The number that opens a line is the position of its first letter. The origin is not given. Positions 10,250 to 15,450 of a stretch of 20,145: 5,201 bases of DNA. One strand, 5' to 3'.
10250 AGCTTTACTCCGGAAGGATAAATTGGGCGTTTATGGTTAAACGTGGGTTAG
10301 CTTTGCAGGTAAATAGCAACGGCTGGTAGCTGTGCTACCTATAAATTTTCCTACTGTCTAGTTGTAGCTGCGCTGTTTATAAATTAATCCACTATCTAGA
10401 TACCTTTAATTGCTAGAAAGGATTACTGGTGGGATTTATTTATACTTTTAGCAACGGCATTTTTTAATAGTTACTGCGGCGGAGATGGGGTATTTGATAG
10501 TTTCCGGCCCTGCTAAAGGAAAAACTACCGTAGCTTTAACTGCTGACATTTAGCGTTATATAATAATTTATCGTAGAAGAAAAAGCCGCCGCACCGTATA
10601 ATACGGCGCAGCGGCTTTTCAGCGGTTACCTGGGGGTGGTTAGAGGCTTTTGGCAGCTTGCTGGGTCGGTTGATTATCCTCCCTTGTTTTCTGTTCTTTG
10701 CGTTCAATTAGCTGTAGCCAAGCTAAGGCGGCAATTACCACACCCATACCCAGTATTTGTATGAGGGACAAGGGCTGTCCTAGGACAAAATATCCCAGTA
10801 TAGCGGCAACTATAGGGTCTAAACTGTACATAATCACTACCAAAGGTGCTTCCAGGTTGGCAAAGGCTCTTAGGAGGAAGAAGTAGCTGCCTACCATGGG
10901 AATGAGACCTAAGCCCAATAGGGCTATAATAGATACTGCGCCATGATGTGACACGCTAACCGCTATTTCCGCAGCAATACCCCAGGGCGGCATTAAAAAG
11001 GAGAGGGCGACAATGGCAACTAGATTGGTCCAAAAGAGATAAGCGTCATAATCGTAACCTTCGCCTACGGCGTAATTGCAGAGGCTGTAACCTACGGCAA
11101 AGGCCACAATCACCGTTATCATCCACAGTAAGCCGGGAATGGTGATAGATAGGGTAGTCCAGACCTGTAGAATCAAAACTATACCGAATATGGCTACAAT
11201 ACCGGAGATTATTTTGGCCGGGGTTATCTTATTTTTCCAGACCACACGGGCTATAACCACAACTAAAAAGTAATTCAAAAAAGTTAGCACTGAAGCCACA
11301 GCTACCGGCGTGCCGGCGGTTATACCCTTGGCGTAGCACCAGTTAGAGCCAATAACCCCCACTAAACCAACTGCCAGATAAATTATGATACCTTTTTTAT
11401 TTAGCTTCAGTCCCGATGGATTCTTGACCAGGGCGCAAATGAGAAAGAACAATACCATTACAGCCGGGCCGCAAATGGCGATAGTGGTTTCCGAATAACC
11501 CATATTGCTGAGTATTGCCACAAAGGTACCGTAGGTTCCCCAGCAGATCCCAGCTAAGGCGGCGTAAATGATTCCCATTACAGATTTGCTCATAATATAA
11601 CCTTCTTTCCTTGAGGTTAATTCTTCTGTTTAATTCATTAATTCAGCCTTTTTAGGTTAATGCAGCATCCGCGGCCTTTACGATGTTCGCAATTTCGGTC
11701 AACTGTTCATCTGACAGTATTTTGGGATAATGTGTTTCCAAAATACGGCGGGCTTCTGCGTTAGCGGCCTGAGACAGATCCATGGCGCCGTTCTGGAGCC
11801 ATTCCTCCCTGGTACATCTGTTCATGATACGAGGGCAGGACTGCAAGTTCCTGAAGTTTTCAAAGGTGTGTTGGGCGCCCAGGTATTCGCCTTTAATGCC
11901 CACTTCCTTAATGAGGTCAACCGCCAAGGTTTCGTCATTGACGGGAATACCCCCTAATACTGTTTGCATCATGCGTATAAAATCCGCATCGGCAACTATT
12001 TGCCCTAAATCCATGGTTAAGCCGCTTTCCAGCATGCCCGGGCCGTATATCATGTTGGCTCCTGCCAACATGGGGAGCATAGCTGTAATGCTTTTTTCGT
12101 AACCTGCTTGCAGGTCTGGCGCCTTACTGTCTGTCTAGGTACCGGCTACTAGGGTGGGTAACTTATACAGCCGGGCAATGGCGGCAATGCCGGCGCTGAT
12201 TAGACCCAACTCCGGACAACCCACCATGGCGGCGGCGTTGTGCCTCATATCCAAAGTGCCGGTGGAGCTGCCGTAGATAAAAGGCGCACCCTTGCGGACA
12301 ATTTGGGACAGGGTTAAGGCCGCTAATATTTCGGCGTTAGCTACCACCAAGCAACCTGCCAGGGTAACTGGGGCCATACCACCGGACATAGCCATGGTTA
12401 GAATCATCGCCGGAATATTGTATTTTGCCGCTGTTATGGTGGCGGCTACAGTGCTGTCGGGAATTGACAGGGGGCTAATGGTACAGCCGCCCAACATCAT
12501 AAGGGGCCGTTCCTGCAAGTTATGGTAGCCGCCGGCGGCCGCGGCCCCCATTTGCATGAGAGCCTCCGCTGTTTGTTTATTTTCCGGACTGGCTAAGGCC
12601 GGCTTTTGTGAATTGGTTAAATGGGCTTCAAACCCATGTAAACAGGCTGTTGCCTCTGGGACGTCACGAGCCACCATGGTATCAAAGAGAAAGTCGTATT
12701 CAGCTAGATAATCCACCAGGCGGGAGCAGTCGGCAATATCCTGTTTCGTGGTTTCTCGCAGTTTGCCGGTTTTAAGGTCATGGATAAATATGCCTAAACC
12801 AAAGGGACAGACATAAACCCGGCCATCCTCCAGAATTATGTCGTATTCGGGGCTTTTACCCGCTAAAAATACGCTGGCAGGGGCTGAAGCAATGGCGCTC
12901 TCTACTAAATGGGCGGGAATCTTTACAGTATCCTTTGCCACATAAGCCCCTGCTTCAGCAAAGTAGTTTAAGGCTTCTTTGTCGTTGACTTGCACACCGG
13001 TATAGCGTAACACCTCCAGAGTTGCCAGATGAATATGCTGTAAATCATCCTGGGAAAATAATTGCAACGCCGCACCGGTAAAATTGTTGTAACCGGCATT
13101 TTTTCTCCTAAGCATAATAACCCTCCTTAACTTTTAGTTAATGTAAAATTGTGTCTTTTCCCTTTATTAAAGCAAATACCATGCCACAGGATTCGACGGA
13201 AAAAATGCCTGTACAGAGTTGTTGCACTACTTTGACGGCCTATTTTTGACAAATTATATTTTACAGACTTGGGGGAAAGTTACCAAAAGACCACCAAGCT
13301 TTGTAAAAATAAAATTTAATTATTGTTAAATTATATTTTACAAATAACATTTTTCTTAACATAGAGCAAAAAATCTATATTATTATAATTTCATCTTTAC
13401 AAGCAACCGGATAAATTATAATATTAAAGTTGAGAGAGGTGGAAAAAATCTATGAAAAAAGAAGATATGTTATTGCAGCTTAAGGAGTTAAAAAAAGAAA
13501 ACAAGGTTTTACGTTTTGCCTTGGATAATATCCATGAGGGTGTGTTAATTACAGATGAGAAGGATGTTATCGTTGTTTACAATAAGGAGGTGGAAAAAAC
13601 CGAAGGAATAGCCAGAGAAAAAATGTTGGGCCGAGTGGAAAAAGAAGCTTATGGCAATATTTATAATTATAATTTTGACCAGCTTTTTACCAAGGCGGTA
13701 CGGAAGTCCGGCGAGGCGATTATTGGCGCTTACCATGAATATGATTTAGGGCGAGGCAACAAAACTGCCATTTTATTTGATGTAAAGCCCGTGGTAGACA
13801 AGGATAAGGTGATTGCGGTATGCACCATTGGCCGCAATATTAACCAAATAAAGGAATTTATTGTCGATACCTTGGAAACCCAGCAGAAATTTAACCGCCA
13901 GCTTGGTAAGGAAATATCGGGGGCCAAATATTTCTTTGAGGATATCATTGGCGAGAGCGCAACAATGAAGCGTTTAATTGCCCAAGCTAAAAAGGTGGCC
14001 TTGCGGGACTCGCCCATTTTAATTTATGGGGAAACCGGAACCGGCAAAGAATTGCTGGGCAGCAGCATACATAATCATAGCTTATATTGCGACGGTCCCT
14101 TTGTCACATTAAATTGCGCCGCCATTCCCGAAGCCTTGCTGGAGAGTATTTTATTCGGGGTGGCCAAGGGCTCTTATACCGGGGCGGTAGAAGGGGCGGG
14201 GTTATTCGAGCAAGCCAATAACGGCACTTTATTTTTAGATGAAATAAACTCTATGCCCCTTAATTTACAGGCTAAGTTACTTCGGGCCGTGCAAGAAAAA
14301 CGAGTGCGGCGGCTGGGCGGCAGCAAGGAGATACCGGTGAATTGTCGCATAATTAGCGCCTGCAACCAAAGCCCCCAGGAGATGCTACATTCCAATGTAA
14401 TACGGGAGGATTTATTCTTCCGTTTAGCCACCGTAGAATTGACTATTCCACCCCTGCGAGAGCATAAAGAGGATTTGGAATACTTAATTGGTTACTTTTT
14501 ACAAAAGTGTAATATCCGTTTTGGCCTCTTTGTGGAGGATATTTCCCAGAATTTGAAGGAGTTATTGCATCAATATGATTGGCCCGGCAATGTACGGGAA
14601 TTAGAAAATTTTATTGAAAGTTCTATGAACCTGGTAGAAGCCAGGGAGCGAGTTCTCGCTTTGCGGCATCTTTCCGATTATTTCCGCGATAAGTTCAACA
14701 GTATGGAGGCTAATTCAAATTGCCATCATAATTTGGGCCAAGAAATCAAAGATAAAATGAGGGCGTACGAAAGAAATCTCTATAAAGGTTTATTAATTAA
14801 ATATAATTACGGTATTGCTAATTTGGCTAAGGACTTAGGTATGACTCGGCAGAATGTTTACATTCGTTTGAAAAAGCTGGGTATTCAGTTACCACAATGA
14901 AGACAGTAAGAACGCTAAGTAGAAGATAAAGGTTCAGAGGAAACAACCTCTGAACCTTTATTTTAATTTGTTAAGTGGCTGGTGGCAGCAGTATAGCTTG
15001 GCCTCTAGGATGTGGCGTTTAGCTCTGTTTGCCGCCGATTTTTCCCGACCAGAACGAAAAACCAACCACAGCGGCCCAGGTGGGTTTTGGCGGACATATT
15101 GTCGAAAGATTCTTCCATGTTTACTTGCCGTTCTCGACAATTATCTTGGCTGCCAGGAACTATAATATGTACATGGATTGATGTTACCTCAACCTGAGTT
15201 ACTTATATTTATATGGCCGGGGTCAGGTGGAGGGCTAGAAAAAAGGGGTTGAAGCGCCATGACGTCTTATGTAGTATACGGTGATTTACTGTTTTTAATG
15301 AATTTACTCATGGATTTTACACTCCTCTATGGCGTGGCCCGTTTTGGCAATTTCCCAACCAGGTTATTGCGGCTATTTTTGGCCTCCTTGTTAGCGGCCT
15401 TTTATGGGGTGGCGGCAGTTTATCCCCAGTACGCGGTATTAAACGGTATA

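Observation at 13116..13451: The Pyl-mttB operon is driven by a near-consensus sigma-54 promoter with a divergent PAS enhancer-binding protein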

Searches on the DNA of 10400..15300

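Call 49: search_rna_families(source=window, start=10400, end=15300, threshold=evalue, max_evalue=1)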
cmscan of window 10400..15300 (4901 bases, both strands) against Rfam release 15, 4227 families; matches with E-value up to 1: 1.
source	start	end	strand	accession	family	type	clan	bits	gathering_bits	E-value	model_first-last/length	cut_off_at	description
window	12038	12137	-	RF02510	PYLIS_3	Cis-reg;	-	70.2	38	2.1e-13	1-100/100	no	Pyrrolysine insertion sequence mttB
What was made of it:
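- On Pyrrolysine-type trimethylamine methyltransferase MttB (TIGR02369): PYLIS_3 scores 70 bits (call 49).
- Tried and rejected: An Rfam scan of 10400-15300 at E up to 1 found only PYLIS_3 inside mttB (call 49).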

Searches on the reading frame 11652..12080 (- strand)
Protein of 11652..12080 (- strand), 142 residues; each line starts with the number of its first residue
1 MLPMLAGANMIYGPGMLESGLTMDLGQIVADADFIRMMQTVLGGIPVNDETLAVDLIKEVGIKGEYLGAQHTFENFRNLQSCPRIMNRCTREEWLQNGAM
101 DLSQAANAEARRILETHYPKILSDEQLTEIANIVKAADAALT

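Call 7: search_protein_families(library=pfam, proteins=[window:11652-12080:-])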
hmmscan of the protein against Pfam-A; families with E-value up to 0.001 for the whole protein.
window:11652-12080:- (142 aa): 1 family
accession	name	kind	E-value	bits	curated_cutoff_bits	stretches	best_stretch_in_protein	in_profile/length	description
PF06253.16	MTTB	-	1.1e-27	96.7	25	1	4-134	361-492/500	Trimethylamine methyltransferase (MTTB)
